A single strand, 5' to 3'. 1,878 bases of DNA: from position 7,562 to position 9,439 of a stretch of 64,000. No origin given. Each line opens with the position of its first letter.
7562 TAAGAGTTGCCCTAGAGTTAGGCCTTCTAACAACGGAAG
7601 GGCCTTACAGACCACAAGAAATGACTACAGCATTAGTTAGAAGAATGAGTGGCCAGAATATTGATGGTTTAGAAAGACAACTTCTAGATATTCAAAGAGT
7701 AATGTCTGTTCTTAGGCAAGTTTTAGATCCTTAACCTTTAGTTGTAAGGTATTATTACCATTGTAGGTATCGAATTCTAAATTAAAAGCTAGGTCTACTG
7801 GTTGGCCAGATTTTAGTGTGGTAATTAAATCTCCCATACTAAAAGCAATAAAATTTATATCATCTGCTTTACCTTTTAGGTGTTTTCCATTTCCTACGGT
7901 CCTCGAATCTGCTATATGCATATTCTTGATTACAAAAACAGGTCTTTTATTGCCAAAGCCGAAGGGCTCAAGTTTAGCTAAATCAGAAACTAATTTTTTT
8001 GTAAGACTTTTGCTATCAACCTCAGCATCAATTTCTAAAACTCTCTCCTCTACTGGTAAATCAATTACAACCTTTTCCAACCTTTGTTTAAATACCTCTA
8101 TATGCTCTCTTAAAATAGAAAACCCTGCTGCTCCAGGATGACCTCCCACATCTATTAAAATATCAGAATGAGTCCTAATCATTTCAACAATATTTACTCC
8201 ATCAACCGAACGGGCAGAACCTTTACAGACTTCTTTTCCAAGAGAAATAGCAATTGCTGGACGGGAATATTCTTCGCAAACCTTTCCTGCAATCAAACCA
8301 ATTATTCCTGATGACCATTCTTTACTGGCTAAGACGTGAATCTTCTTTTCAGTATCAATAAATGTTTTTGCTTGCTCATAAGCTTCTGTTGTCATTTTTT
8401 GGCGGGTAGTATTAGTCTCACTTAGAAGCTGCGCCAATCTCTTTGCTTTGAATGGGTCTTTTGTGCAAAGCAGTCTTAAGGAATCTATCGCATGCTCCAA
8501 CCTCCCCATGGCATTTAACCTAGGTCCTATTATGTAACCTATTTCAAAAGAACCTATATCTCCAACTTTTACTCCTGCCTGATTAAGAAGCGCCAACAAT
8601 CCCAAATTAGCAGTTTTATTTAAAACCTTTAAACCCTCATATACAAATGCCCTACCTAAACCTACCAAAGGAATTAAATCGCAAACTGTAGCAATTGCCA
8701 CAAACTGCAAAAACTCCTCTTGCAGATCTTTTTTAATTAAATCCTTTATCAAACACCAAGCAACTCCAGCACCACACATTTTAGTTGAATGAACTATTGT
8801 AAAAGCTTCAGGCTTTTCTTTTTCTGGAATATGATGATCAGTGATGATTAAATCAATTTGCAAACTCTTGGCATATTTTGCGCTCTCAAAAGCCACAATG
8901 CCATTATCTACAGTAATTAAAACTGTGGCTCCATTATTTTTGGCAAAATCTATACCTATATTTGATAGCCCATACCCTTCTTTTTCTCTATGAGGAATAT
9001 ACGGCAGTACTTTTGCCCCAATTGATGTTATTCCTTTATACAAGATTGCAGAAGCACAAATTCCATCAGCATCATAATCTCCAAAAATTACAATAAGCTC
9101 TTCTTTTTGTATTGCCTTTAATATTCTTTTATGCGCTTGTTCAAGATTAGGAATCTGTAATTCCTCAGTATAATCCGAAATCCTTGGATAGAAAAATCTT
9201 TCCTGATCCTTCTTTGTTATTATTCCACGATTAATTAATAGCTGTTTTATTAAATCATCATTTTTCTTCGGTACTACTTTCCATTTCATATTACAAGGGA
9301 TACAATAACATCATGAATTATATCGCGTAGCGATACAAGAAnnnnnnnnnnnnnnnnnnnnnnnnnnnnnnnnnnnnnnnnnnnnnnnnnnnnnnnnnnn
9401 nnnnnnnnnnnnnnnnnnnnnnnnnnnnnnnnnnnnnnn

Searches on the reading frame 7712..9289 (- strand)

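Call 18: search_protein_families(library=pfam, proteins=[window:7712-9289:-], max_evalue=0.001)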
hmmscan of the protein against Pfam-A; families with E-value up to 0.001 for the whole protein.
window:7712-9289:- (525 aa): 3 families
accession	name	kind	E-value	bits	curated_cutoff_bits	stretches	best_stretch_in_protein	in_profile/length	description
PF17768.7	RecJ_OB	-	7.3e-28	97.2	27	1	420-521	1-107/107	RecJ OB domain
PF01368.27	DHH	-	2.7e-23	83.1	28.1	1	66-201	2-125/125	DHH family, N-terminal domain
PF02272.25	DHHA1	-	9.4e-13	48.9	25.9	1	316-408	3-100/102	DHHA1 domain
